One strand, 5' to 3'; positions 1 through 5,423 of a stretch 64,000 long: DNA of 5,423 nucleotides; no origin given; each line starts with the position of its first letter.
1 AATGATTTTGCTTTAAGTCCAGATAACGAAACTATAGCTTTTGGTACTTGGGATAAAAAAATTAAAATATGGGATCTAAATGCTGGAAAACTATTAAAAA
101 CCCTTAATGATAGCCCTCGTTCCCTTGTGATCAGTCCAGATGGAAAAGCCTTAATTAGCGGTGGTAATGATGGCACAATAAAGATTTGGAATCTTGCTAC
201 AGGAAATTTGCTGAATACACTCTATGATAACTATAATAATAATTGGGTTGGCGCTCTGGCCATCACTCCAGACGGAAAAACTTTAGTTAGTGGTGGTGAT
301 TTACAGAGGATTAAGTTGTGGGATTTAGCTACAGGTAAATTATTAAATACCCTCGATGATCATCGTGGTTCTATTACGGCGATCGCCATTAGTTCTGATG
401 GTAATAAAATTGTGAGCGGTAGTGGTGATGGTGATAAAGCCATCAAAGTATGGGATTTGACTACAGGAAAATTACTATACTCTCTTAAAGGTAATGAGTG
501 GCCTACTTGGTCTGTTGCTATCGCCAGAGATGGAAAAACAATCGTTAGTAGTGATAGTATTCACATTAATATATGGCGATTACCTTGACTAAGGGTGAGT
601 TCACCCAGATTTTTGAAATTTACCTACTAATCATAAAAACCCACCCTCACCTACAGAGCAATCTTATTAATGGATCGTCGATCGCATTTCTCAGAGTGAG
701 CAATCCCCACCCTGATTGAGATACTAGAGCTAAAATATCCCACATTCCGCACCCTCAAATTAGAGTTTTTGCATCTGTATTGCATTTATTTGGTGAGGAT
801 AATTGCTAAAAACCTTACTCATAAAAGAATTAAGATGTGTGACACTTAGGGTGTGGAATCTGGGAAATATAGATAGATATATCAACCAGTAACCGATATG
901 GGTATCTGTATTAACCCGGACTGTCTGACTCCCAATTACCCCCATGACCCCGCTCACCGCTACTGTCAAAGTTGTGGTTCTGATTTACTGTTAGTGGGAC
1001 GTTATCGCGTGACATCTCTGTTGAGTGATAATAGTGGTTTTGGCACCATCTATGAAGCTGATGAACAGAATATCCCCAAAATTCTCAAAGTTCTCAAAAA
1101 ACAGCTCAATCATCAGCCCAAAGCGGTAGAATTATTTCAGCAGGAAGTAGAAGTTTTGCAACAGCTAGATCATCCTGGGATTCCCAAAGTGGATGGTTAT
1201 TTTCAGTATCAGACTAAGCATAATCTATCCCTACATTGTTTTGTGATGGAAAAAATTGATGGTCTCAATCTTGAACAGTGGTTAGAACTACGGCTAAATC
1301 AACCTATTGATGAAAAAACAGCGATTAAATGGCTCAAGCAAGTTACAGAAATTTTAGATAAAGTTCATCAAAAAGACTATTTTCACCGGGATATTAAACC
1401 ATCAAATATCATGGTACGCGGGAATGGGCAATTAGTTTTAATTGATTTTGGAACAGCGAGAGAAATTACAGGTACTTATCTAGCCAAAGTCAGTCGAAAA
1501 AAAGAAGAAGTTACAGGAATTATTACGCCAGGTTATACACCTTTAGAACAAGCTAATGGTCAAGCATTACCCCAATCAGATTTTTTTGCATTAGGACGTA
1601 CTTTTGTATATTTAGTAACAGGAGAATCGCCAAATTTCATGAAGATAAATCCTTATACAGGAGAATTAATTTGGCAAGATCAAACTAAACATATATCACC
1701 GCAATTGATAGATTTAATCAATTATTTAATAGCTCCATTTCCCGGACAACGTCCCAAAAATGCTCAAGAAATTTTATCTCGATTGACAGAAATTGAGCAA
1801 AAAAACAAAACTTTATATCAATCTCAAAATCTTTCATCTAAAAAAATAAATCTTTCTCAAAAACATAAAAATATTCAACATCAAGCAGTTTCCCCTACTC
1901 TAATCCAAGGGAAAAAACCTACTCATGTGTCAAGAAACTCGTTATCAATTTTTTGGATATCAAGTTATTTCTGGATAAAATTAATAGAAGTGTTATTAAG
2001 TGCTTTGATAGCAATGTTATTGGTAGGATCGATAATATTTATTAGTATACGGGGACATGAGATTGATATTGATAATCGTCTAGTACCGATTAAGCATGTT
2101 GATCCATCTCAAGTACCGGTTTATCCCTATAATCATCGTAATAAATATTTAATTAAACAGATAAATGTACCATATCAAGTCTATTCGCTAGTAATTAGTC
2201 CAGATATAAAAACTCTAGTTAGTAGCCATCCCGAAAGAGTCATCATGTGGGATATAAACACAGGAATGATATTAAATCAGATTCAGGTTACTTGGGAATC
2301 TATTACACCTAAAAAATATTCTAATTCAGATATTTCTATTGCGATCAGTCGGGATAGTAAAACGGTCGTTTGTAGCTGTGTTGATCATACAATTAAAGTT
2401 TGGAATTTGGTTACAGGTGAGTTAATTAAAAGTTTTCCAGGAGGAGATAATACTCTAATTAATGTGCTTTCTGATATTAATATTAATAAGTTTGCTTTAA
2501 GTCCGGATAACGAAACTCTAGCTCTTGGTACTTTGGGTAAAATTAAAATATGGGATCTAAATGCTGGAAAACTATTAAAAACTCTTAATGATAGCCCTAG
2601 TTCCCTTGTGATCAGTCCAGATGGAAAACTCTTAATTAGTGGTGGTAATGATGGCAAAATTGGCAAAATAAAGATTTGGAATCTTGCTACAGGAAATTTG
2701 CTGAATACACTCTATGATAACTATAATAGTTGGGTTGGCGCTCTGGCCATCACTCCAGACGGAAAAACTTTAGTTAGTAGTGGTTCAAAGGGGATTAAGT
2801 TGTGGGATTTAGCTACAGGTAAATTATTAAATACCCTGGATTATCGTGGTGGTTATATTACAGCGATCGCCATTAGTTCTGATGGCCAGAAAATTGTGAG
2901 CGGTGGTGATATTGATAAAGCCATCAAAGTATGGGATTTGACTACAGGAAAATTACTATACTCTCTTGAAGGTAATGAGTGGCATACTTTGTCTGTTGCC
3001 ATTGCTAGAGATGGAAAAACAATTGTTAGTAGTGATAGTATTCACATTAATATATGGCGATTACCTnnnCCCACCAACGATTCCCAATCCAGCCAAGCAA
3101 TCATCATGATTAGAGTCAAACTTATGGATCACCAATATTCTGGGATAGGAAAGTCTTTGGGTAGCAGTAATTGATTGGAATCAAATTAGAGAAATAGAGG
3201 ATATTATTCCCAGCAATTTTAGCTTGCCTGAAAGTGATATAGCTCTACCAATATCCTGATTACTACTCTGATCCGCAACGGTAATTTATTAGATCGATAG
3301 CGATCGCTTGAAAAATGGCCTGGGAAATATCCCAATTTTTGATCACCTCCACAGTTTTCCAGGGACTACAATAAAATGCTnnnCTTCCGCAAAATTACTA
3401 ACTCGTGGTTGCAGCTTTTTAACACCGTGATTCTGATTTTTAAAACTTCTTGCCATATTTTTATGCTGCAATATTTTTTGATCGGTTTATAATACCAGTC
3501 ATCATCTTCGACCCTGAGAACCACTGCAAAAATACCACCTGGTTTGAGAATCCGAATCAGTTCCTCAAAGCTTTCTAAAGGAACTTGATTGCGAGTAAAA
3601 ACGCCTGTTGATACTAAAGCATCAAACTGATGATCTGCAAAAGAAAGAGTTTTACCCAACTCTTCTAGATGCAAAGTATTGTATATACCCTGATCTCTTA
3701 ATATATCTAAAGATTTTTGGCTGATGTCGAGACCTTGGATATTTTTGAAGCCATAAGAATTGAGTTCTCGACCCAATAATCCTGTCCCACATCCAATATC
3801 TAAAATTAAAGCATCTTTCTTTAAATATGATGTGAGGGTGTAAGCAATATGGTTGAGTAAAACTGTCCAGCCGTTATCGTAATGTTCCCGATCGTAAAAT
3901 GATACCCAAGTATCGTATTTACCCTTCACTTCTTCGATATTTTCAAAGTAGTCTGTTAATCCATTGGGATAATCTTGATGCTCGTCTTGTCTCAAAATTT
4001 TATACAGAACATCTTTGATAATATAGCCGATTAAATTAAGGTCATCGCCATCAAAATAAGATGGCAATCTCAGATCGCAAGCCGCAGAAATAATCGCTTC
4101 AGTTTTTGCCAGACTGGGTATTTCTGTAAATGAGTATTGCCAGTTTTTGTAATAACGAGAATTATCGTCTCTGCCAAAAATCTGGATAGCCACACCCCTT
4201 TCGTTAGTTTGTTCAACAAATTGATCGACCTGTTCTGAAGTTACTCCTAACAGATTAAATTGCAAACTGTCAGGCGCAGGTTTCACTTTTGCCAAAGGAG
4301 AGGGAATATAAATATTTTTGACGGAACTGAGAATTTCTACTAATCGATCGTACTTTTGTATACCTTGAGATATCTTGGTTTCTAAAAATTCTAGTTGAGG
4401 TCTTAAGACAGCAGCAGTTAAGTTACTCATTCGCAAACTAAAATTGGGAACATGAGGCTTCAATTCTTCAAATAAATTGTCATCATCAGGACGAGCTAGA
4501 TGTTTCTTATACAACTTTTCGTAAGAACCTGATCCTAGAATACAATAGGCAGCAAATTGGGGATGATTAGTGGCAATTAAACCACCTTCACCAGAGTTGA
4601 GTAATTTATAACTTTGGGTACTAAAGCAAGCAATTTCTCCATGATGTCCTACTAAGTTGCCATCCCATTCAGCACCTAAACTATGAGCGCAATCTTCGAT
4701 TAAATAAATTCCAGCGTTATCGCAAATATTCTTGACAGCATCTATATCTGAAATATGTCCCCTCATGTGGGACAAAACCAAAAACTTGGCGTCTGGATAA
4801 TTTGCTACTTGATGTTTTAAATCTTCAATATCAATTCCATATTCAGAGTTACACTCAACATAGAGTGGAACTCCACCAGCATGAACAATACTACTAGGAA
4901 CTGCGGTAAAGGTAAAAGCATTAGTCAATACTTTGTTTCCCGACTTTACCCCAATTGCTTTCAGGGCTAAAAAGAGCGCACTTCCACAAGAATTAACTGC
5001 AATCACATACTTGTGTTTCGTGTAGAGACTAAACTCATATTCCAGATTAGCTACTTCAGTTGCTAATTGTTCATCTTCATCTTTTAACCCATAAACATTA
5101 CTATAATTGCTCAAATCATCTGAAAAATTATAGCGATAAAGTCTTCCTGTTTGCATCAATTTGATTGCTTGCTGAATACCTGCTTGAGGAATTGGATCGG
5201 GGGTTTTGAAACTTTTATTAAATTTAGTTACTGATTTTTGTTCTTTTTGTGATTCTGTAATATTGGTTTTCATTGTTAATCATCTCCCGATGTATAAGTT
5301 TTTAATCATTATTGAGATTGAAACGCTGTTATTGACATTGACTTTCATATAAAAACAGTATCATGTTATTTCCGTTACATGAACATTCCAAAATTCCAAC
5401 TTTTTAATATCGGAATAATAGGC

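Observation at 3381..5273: Single-polypeptide fusion of a DegT/DnrJ-type aminotransferase with a SAM methyltransferase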

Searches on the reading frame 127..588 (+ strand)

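Call 4: search_protein_families(library=pfam, proteins=[window:127-588:+], max_evalue=0.01)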
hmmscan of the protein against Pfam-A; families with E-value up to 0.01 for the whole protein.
window:127-588:+ (153 aa): 45 families (the best 25 are shown)
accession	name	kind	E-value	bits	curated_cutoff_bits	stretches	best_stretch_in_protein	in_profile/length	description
PF25173.1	Beta-prop_WDR3_1st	-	6.7e-29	101.3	154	1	3-151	38-183/184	WDR3 first beta-propeller domain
PF00400.38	WD40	-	1.2e-26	92.5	27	3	70-110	1-39/39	WD domain, G-beta repeat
PF25174.1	Beta-prop_THOC3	-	3.3e-25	89.1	305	1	2-151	96-241/272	THOC3 beta-propeller domain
PF24814.1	WD40_Prp19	-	3.5e-21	75.9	320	1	2-142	99-238/281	Prp19 WD40 domain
PF25175.1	Beta-prop_WDR5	-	4.3e-21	75.9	250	1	2-143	18-155/296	WDR5 beta-propeller domain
PF24807.1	WD40_CDC20-Fz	-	3.5e-19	69.7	200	1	2-142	143-283/292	CDC20/Fizzy WD40 domain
PF25172.1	Beta-prop_WDR3_2nd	-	3.9e-18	66.1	140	2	2-112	183-289/293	WDR3 second beta-propeller domain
PF24817.1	WD40_WDHD1_1st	-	6.3e-17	62.1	109.9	1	2-150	13-155/291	WDHD1 first WD40 domain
PF25168.1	Beta-prop_WDR36-Utp21_2nd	-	3.9e-15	56.4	84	1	7-149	170-306/335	WDR36/Utp21 second beta-propeller domain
PF24796.1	WDR55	-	1.4e-14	54.2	200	1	3-149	62-205/296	WDR55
PF24780.1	WD40_MABP1-WDR62_1st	-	9.2e-14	51.9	496.3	1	77-150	35-111/328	MABP1/WDR62 first WD40 domain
PF25391.1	WD40_Gbeta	-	1.2e-13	51.2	150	1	7-150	155-297/340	G protein beta WD-40 repeat protein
PF24805.1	EIF3I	-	1.6e-13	51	200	1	48-141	20-110/324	EIF3I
PF23586.2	Beta-prop_NWD2_C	-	2.2e-13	50.5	33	2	105-152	30-79/341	NWD2 C-terminal beta-propeller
PF23410.3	Beta-prop_VPS8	-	7.6e-13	48.6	28.9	1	79-126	65-110/358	Vps8 beta-propeller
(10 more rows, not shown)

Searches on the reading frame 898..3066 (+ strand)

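Call 4: search_protein_families(library=pfam, proteins=[window:898-3066:+], max_evalue=0.01)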
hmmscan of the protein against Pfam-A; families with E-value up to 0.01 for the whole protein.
window:898-3066:+ (723 aa): 43 families (the best 25 are shown)
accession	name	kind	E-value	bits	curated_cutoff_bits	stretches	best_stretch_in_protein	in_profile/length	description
PF25173.1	Beta-prop_WDR3_1st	-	1.8e-32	113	154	3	540-721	2-183/184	WDR3 first beta-propeller domain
PF25174.1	Beta-prop_THOC3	-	2.5e-31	109.1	305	1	480-721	7-241/272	THOC3 beta-propeller domain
PF00069.31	Pkinase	-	4.1e-29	102.2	31.7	1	48-293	12-258/263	Protein kinase domain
PF24814.1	WD40_Prp19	-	5.4e-28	98.3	320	2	446-649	29-217/281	Prp19 WD40 domain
PF25175.1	Beta-prop_WDR5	-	7.6e-27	94.8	250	2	428-627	13-196/296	WDR5 beta-propeller domain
PF00400.38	WD40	-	2e-25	88.6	27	4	642-680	2-39/39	WD domain, G-beta repeat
PF24807.1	WD40_CDC20-Fz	-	2.1e-23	83.5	200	2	569-712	140-283/292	CDC20/Fizzy WD40 domain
PF25172.1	Beta-prop_WDR3_2nd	-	9e-23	81.4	140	3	529-720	2-202/293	WDR3 second beta-propeller domain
PF24817.1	WD40_WDHD1_1st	-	1.9e-19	70.4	109.9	2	479-605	132-260/291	WDHD1 first WD40 domain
PF23586.2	Beta-prop_NWD2_C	-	2e-19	70.4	33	3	591-668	31-107/341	NWD2 C-terminal beta-propeller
PF07714.23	PK_Tyr_Ser-Thr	-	7e-18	65.3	23.1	1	48-287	12-250/258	Protein tyrosine and serine/threonine kinase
PF24796.1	WDR55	-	5.5e-17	62.2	200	2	528-716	9-202/296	WDR55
PF25171.1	Beta-prop_WDR36-Utp21_1st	-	1.3e-16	61.3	80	2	440-630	78-256/266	WDR36/Utp21 first beta-propeller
PF25168.1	Beta-prop_WDR36-Utp21_2nd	-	2.1e-16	60.6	84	2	578-719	171-306/335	WDR36/Utp21 second beta-propeller domain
PF25391.1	WD40_Gbeta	-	1.5e-15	57.5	150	1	623-711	156-243/340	G protein beta WD-40 repeat protein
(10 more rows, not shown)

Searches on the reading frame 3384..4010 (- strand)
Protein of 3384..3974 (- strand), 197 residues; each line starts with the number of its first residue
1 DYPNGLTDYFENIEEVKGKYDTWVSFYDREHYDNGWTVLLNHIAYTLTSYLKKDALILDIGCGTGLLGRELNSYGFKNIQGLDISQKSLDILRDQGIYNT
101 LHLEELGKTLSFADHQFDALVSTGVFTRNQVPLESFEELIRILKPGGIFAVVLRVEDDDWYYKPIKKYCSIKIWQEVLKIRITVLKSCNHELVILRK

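Call 53: find_homologous_proteins(query=window:3384-3974:-, max_evalue=1e-8)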
Query seq(197 aa) (197 aa): 52 proteins with E <= 1e-8 among 740 candidates.
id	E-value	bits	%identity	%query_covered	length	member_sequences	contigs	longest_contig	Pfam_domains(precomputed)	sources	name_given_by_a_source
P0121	2.3e-94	333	80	92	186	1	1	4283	PF13847.13,PF13489.13,PF05175.21,PF13649.13,PF01209.25,PF08241.19,PF08242.19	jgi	jgi:SAM-dependent methyltransferase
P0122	3.2e-75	270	62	100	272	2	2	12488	PF13847.13,PF13489.13,PF05175.21,PF13649.13,PF01209.25,PF08241.19,PF08242.19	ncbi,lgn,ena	-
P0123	1.5e-73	265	86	72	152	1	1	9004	PF13847.13,PF13489.13,PF13649.13,PF01209.25,PF08241.19,PF08242.19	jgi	-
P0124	8.4e-71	256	86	69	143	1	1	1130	PF13847.13,PF13649.13,PF08241.19,PF08242.19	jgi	jgi:predicted TPR repeat methyltransferase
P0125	5.7e-70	253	56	100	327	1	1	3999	PF13847.13,PF13489.13,PF13649.13,PF08241.19,PF08242.19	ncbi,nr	ncbi:MAG: methyltransferase domain-containing protein [Leptolyngbya sp. SIO1D8]|nr:methyltransferase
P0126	2.4e-68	248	56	100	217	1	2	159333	PF13847.13,PF13489.13,PF05175.21,PF13649.13,PF01209.25,PF08241.19,PF08242.19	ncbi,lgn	ncbi:MAG: class I SAM-dependent methyltransferase [Microcoleaceae cyanobacterium]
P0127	3.1e-67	244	56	100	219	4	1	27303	PF13847.13,PF13489.13,PF05175.21,PF13649.13,PF01209.25,PF08241.19,PF08242.19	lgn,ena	-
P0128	7.3e-67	243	57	100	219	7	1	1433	PF13847.13,PF13489.13,PF05175.21,PF13649.13,PF01209.25,PF08241.19,PF08242.19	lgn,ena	-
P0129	7.0e-65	237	57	100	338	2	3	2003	PF13847.13,PF13489.13,PF13649.13,PF08241.19,PF08242.19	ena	-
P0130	3.3e-63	231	63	88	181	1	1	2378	PF07021.19,PF13847.13,PF13489.13,PF13649.13,PF01209.25,PF08241.19,PF08242.19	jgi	jgi:predicted TPR repeat methyltransferase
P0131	5.6e-59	217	83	62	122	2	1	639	PF13847.13,PF13649.13,PF01209.25,PF08241.19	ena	-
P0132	2.6e-57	212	83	61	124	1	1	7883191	PF13847.13,PF13489.13,PF05175.21,PF13649.13,PF01209.25,PF08241.19,PF08242.19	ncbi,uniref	ncbi:class I SAM-dependent DNA methyltransferase [Nostoc sp. C117]|uniref:class I SAM-dependent DNA 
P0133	1.3e-53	200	73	66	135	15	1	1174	PF08241.19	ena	-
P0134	1.1e-50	190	58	78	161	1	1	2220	PF07021.19,PF13847.13,PF13489.13,PF06325.20,PF05175.21,PF13649.13,PF08241.19,PF08242.19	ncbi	-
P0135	6.2e-38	149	57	59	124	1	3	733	PF13847.13,PF13649.13,PF08241.19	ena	-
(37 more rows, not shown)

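Call 94: predict_structure(alignment_id=A2)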
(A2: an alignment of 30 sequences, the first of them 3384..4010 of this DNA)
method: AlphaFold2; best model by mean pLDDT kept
length: 209 residues; sequences in the alignment: 30
mean_pLDDT: 88.3   pTM: 0.87
mean pLDDT of the five models: 88.3, 87.9, 87.9, 87.5, 86.8
residues with pLDDT >= 90: 130; 70-90: 54; 50-70: 16; < 50: 9
segments of 3 or more residues with pLDDT < 50: 1-9
pLDDT, mean of each block of 10 residues (from residue 1): 45 61 80 87 88 96 98 89 98 95 96 96 98 85 89 98 87 92 98 84 94
secondary structure, 60 per line:
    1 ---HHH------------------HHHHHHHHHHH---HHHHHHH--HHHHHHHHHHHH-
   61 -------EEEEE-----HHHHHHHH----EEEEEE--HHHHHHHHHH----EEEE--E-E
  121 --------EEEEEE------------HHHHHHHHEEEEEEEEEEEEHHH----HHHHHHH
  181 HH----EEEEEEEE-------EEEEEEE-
elements in order: H25-35 H39-45 H48-59 E68-72 H78-85 E90-95 H98-107 E112-115 E129-134 H147-154 E155-166 H174-182 E187-194 E202-208

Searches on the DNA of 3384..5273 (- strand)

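Call 61: search_rna_families(sources=[L001, L005, L009, L012, L017, L169, L170], threshold=gathering)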
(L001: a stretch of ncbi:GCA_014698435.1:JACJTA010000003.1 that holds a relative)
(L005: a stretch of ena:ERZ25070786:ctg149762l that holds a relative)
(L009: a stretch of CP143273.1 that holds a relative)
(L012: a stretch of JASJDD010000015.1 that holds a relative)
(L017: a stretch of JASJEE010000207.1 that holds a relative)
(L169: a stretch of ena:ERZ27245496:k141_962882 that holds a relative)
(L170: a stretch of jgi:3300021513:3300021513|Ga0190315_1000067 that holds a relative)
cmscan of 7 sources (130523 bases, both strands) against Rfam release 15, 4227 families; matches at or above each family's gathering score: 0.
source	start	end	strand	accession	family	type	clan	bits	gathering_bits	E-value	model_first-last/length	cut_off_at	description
